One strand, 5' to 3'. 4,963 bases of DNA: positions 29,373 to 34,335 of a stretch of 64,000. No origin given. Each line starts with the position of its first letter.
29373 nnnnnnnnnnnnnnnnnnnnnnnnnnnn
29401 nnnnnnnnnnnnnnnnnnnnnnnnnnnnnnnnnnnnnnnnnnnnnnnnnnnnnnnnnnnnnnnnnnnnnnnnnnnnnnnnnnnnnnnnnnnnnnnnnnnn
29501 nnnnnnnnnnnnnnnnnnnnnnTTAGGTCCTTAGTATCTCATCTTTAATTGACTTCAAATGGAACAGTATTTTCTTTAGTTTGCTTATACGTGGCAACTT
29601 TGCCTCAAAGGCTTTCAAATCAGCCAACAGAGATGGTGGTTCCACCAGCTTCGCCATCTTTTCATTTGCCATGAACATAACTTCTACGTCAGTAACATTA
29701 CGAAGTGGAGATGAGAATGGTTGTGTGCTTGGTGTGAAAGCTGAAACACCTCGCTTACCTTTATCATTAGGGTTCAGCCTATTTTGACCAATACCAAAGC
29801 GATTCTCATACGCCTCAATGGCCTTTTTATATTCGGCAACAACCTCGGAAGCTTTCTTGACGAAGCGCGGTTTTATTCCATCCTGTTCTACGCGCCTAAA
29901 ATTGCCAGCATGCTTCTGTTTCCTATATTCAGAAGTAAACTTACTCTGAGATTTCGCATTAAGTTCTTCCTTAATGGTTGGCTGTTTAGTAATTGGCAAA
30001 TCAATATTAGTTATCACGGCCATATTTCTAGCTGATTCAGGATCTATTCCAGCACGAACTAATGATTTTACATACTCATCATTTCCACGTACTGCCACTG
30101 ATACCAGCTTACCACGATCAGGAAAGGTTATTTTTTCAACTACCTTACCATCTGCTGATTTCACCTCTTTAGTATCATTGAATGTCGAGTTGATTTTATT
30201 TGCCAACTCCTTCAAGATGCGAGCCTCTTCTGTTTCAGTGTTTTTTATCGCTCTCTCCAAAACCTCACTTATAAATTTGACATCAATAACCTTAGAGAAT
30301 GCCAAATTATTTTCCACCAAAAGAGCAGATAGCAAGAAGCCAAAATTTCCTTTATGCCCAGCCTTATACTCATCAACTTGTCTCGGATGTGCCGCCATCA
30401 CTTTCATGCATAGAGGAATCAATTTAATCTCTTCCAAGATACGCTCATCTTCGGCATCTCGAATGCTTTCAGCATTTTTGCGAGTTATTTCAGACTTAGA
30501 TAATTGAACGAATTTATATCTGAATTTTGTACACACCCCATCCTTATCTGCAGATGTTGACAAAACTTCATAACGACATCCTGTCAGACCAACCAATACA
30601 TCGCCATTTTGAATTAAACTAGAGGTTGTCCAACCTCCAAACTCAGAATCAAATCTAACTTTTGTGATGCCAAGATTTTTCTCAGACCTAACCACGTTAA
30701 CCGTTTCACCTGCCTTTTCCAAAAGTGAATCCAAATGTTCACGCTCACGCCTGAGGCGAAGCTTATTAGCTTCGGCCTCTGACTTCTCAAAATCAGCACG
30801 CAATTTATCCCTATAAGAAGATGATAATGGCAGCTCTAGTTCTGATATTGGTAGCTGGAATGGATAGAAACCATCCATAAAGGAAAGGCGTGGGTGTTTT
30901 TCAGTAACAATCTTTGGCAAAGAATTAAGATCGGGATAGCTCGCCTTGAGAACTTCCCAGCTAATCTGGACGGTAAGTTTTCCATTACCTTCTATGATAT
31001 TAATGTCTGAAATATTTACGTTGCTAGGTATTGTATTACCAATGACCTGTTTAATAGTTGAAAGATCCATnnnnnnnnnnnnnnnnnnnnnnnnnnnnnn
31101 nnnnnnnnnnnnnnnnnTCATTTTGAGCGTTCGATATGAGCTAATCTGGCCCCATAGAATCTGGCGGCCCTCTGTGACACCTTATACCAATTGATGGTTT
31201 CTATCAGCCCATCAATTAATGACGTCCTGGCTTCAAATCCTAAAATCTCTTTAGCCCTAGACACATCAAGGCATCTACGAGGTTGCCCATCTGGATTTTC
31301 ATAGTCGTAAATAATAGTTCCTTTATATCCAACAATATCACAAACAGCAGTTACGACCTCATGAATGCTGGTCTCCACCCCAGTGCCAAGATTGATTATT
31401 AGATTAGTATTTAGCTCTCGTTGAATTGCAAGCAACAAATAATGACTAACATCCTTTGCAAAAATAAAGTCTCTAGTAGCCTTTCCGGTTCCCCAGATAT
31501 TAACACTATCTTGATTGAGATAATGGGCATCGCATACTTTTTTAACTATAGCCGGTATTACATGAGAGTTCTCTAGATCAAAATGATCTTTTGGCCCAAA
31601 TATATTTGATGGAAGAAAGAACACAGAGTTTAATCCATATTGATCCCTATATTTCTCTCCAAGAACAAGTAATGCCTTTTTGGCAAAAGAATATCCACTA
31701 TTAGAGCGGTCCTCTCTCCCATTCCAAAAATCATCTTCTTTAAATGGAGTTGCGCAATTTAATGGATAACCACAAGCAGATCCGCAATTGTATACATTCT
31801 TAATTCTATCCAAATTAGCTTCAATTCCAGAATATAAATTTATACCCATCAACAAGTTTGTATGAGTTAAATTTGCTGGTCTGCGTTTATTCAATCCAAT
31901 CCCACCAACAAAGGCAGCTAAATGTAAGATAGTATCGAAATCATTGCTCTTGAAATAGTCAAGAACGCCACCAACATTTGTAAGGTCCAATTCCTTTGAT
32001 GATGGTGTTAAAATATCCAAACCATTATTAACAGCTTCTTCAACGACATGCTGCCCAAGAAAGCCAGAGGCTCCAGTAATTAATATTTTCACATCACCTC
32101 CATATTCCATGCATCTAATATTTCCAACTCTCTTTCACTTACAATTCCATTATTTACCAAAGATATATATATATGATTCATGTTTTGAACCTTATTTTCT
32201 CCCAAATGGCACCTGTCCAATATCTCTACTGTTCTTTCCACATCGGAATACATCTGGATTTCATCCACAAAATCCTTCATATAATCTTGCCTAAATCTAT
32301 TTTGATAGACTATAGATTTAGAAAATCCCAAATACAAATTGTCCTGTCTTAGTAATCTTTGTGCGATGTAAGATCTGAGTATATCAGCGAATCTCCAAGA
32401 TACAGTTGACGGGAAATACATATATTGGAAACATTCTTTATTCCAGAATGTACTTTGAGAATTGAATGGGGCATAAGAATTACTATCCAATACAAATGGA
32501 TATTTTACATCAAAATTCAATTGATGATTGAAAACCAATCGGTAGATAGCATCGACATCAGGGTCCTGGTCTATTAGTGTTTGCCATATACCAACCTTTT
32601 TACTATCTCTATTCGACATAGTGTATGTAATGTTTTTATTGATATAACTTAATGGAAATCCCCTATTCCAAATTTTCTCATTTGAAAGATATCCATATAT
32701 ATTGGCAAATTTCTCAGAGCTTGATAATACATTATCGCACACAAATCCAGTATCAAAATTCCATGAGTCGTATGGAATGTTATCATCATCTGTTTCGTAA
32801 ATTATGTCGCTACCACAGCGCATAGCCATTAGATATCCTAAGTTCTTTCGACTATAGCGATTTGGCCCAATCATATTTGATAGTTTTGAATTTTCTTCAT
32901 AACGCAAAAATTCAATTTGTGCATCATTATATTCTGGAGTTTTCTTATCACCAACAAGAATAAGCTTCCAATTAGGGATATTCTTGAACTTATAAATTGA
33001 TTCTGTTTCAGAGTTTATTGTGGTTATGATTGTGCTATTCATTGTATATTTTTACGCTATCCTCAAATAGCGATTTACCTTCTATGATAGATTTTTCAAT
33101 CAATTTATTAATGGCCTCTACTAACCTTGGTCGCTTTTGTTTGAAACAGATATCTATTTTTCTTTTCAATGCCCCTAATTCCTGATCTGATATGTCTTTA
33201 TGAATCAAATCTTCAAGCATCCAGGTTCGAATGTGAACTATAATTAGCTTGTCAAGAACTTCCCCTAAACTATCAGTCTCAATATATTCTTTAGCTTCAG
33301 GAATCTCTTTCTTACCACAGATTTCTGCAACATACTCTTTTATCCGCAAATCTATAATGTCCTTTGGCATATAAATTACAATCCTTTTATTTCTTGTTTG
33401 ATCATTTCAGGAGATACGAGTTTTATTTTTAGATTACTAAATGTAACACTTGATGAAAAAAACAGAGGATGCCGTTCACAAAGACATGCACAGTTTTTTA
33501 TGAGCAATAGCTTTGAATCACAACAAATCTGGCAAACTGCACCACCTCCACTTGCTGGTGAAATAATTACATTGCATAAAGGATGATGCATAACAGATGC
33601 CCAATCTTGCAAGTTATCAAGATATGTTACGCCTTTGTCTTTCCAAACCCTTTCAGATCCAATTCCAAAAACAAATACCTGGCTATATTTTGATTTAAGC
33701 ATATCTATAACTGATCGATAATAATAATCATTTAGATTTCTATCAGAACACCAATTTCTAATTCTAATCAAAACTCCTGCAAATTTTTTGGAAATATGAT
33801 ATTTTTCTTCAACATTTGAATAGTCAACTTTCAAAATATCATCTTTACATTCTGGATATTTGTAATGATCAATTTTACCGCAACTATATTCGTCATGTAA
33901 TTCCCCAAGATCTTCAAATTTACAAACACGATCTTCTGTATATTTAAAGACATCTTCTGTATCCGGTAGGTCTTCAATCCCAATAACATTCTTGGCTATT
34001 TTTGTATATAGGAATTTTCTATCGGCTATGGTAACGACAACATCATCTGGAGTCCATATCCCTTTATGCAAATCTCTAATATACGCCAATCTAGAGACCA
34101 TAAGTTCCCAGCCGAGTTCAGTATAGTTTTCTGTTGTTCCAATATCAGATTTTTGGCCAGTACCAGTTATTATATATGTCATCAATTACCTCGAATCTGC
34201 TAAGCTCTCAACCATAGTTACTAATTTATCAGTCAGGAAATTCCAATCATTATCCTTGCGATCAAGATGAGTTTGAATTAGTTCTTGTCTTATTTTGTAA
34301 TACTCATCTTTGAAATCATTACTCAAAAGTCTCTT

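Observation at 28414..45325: A 17-kb phage-encoded glycan island with two fucosyltransferase families, GDP-fucose and UDP-xylose synthesis, a methyltransferase and six or more additional glycosyltransferases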

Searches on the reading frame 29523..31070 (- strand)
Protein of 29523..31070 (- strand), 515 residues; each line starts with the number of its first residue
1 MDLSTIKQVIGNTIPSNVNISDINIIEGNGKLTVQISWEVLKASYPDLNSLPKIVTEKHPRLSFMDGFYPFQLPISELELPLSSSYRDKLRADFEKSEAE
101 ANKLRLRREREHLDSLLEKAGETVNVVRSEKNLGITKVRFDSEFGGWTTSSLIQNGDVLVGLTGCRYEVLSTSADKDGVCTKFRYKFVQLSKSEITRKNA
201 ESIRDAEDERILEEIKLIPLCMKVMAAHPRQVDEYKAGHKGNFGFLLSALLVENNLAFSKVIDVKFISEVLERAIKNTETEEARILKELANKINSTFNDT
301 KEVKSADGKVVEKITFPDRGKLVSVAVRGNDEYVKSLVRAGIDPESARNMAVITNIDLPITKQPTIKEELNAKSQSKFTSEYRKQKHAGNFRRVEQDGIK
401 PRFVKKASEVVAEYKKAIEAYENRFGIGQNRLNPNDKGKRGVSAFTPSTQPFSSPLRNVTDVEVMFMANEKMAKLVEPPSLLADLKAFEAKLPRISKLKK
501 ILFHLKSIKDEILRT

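Call 4: search_protein_families(library=pfam, proteins=[window:29523-31070:-], max_evalue=0.01)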
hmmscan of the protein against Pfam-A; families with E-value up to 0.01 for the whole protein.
window:29523-31070:- (515 aa): 1 family
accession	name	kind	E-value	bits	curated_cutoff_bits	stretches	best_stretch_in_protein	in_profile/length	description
PF02637.23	GatB_Yqey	-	0.0066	16.8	27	0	209-248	86-125/148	GatB domain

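Call 6: search_protein_families(library=ncbifam, proteins=[window:29523-31070:-], max_evalue=0.01)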
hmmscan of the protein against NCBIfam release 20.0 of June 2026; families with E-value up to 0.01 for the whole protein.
window:29523-31070:- (515 aa): 1 family
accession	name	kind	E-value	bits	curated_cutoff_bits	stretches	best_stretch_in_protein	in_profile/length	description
NF011291.0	PRK14703.1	equivalog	0.00088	17.6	681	1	199-254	695-750/769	glutamine--tRNA ligase/YqeY domain fusion protein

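Call 32: search_protein_families(library=phrogs, proteins=[window:29523-31070:-], max_evalue=0.01)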
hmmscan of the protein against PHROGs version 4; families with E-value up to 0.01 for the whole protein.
window:29523-31070:- (515 aa): 1 family
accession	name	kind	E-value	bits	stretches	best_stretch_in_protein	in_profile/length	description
phrog_20039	-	unknown function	0.00043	21.5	1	270-324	35-89/89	-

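Call 92: search_solved_structures(query=window:29523-31070:-, max_evalue=1)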
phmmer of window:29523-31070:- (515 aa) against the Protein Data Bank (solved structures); distinct sequences matched with E-value up to 1: 1.
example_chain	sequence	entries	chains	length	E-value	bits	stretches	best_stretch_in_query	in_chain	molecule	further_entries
9d92_A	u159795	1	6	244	0.079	15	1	167-215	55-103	Z4 c3i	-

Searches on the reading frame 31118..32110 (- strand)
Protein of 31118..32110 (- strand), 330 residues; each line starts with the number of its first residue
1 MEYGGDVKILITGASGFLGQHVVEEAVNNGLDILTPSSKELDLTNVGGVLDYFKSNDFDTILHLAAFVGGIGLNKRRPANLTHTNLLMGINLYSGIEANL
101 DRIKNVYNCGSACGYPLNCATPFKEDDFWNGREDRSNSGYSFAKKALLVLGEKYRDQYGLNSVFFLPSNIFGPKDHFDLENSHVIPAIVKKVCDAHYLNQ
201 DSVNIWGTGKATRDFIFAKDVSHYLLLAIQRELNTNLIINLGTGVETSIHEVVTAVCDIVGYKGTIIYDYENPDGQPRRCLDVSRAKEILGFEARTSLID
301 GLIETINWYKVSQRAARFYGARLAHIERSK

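Call 4: search_protein_families(library=pfam, proteins=[window:31118-32110:-], max_evalue=0.01)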
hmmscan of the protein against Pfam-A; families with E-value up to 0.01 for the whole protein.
window:31118-32110:- (330 aa): 5 families
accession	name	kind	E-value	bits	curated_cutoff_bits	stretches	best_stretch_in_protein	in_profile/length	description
PF01370.27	Epimerase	-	4.5e-44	151.1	20.9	1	9-242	1-240/240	NAD dependent epimerase/dehydratase family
PF16363.11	GDP_Man_Dehyd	-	7.3e-23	82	27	1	40-302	58-329/332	GDP-mannose 4,6 dehydratase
PF04321.23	RmlD_sub_bind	-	1.6e-08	34.4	27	1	8-67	2-61/287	RmlD substrate binding domain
PF07993.18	NAD_binding_4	-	0.0044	16.6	20.1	0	11-27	1-17/258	Male sterility protein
PF01073.25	3Beta_HSD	-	0.0099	15.4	22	0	10-29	1-20/280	3-beta hydroxysteroid dehydrogenase/isomerase family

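Call 6: search_protein_families(library=ncbifam, proteins=[window:31118-32110:-], max_evalue=0.01)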
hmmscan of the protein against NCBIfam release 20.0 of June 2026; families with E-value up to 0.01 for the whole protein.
window:31118-32110:- (330 aa): 17 families
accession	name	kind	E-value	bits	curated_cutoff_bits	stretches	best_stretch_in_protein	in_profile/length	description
NF047922.1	GDPFucSynFcl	equivalog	3.4e-70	236.9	500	1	8-312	4-304/308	GDP-L-fucose synthase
TIGR01181.1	dTDP_gluc_dehyt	equivalog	1.1e-21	77.3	365.1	1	42-314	58-316/321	dTDP-glucose 4,6-dehydratase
TIGR01179.1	galE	equivalog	1.3e-19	70.2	262.3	1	42-311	55-327/332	UDP-glucose 4-epimerase GalE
TIGR04180.1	EDH_00030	hypoth_equivalog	2.7e-18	66.1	475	2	56-294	69-294/297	NAD-dependent 4,6-dehydratase LegB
NF007490.0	PRK10084.1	subfamily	5.5e-13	48.6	649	1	137-313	164-338/361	dTDP-glucose 4,6-dehydratase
TIGR02197.1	heptose_epim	equivalog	3.2e-11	42.9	274.6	1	9-310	1-314/316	ADP-glyceromanno-heptose 6-epimerase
NF007582.0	PRK10217.1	equivalog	8.6e-09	34.9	698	1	125-311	144-333/355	dTDP-glucose 4,6-dehydratase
NF011728.1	PRK15181.1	equivalog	2.2e-07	30.2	760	1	132-310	157-338/348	Vi polysaccharide biosynthesis UDP-N-acetylglucosaminuronic acid C-4 epimerase TviC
NF007956.0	PRK10675.1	subfamily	3e-07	29.9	394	1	42-308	58-328/338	UDP-glucose 4-epimerase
TIGR01214.1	rmlD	equivalog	5.9e-06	25.6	224.05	1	8-68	1-61/285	dTDP-4-dehydrorhamnose reductase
TIGR03466.1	HpnA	hypoth_equivalog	0.00011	21.2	367.65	1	8-46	2-40/327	hopanoid-associated sugar epimerase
TIGR02622.1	CDP_4_6_dhtase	equivalog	0.00013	21.2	278.45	1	42-315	62-337/352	CDP-glucose 4,6-dehydratase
TIGR01472.1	gmd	equivalog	0.00023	20.5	415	1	106-262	126-270/342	GDP-mannose 4,6-dehydratase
NF008360.0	PRK11150.1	equivalog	0.00025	20.4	452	1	204-260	200-254/310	ADP-glyceromanno-heptose 6-epimerase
TIGR01746.1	Thioester-redct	subfamily_domain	0.0015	17.9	213.35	1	8-30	1-23/371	thioester reductase domain-containing protein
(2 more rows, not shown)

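Call 13: search_solved_structures(query=window:31118-32110:-, show_alignments=1)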
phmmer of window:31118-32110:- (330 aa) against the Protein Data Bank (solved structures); distinct sequences matched with E-value up to 0.001: 98 (the best 60 are shown).
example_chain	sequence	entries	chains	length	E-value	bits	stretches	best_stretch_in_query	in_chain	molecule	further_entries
7ll6_A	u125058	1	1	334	2.7e-53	184.4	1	8-310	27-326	GDP-L-fucose synthase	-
8du0_A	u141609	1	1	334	2.7e-53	184.4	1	8-310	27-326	GDP-L-fucose synthase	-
1bsv_A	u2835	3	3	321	9.3e-49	169.5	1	8-314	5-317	PROTEIN (GDP-FUCOSE SYNTHETASE) | GDP-FUCOSE SYNTHETASE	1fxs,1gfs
1bws_A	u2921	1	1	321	2.4e-48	168.1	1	8-314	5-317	PROTEIN (GDP-4-KETO-6-DEOXY-D-MANNOSE EPIMERASE/REDUCTASE)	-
1e6u_A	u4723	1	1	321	6.2e-48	166.8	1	8-314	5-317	GDP-FUCOSE SYNTHETASE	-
1e7q_A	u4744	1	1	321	1.2e-47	165.9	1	8-314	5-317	GDP-FUCOSE SYNTHETASE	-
1e7s_A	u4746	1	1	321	1.2e-47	165.9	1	8-314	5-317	GDP-FUCOSE SYNTHETASE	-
1e7r_A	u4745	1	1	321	8.2e-47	163.1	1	8-314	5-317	GDP-FUCOSE SYNTHETASE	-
7anh_A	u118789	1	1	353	2.1e-42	148.7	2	6-200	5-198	GDP-L-fucose synthase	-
4e5y_A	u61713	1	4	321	3.3e-42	148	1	4-315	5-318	GDP-L-fucose synthase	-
4b8w_A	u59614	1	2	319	1.3e-41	146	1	6-313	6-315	GDP-L-FUCOSE SYNTHASE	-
4b8z_A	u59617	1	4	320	1.3e-41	146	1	6-313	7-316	GDP-L-FUCOSE SYNTHASE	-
4bkp_A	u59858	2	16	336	1.3e-41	146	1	6-315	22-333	GDP-L-FUCOSE SYNTHASE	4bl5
8ewu_A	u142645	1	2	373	9.7e-39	136.6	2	5-201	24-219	GDP-L-fucose synthase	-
7cxt_A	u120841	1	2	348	4.2e-36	127.9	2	7-204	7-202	GDP-L-fucose synthase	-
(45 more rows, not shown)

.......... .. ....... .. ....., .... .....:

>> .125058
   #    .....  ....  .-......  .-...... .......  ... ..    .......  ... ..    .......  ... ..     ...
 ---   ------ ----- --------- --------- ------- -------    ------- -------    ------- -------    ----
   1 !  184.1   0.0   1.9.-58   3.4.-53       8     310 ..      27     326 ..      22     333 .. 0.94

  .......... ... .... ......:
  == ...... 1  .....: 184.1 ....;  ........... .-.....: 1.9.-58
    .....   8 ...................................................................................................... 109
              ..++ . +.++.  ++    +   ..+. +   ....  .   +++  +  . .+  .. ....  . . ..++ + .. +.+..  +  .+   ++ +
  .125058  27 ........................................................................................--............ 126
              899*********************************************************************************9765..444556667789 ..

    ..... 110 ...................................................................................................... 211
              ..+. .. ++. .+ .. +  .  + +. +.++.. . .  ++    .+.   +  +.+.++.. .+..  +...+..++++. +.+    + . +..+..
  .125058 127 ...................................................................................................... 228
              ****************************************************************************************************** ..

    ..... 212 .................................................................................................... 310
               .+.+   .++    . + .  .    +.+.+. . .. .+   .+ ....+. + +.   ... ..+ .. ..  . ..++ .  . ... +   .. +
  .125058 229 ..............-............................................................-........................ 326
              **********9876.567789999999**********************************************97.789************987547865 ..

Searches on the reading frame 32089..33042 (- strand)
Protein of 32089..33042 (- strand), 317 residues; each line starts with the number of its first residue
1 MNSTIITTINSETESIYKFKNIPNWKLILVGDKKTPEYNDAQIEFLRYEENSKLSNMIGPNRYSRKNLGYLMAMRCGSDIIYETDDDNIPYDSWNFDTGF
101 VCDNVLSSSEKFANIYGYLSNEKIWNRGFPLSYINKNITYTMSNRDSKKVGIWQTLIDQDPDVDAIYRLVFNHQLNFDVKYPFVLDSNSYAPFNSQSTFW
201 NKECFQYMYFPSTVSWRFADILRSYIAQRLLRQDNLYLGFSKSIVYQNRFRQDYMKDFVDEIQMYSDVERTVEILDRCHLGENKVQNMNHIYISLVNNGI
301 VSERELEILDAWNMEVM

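Call 4: search_protein_families(library=pfam, proteins=[window:32089-33042:-], max_evalue=0.01)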
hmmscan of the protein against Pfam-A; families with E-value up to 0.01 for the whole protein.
window:32089-33042:- (317 aa): 1 family
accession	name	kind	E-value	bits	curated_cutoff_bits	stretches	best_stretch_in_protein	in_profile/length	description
PF03385.23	STELLO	-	1.5e-09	37.6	27.8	1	217-310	1-96/387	STELLO glycosyltransferases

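Call 6: search_protein_families(library=ncbifam, proteins=[window:32089-33042:-], max_evalue=0.01)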
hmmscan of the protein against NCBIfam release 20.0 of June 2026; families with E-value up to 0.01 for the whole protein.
window:32089-33042:- (317 aa): 0 families

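Call 32: search_protein_families(library=phrogs, proteins=[window:32089-33042:-], max_evalue=0.01)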
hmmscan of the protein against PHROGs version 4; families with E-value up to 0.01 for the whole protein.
window:32089-33042:- (317 aa): 0 families

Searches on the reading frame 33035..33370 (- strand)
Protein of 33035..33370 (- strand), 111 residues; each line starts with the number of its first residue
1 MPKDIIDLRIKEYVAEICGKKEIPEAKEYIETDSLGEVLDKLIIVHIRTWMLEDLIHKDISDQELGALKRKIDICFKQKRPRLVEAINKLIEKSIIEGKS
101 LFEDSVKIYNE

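Call 4: search_protein_families(library=pfam, proteins=[window:33035-33370:-], max_evalue=0.01)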
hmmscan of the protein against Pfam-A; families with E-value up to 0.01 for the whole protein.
window:33035-33370:- (111 aa): 1 family
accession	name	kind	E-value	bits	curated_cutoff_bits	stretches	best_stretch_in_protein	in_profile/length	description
PF14063.11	DUF4254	-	3.1e-10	40.5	27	2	13-92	55-133/144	Protein of unknown function (DUF4254)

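Call 6: search_protein_families(library=ncbifam, proteins=[window:33035-33370:-], max_evalue=0.01)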
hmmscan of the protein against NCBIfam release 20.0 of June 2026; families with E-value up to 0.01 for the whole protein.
window:33035-33370:- (111 aa): 0 families

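Call 32: search_protein_families(library=phrogs, proteins=[window:33035-33370:-], max_evalue=0.01)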
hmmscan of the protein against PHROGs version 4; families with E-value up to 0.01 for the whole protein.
window:33035-33370:- (111 aa): 0 families

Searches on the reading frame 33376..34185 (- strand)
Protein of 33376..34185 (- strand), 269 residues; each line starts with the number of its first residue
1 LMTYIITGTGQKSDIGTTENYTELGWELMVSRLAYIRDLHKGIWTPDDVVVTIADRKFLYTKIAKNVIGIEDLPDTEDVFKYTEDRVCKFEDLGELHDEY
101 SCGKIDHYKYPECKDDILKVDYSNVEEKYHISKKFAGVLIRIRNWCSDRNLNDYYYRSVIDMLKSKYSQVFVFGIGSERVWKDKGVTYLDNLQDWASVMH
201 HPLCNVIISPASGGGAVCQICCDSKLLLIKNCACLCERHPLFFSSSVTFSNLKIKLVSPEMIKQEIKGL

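Call 4: search_protein_families(library=pfam, proteins=[window:33376-34185:-], max_evalue=0.01)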
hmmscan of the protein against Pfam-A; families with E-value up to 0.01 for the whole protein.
window:33376-34185:- (269 aa): 0 families

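Call 6: search_protein_families(library=ncbifam, proteins=[window:33376-34185:-], max_evalue=0.01)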
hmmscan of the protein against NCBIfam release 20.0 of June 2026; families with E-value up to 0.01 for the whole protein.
window:33376-34185:- (269 aa): 0 families

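Call 32: search_protein_families(library=phrogs, proteins=[window:33376-34185:-], max_evalue=0.01)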
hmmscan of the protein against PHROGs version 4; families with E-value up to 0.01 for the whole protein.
window:33376-34185:- (269 aa): 1 family
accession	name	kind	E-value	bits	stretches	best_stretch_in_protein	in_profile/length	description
phrog_24296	-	unknown function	0.0076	17.4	0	87-135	57-106/110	-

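Call 78: search_solved_structures(query=window:33376-34185:-, max_evalue=1)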
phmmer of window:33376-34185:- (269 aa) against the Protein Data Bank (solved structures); distinct sequences matched with E-value up to 1: 0.
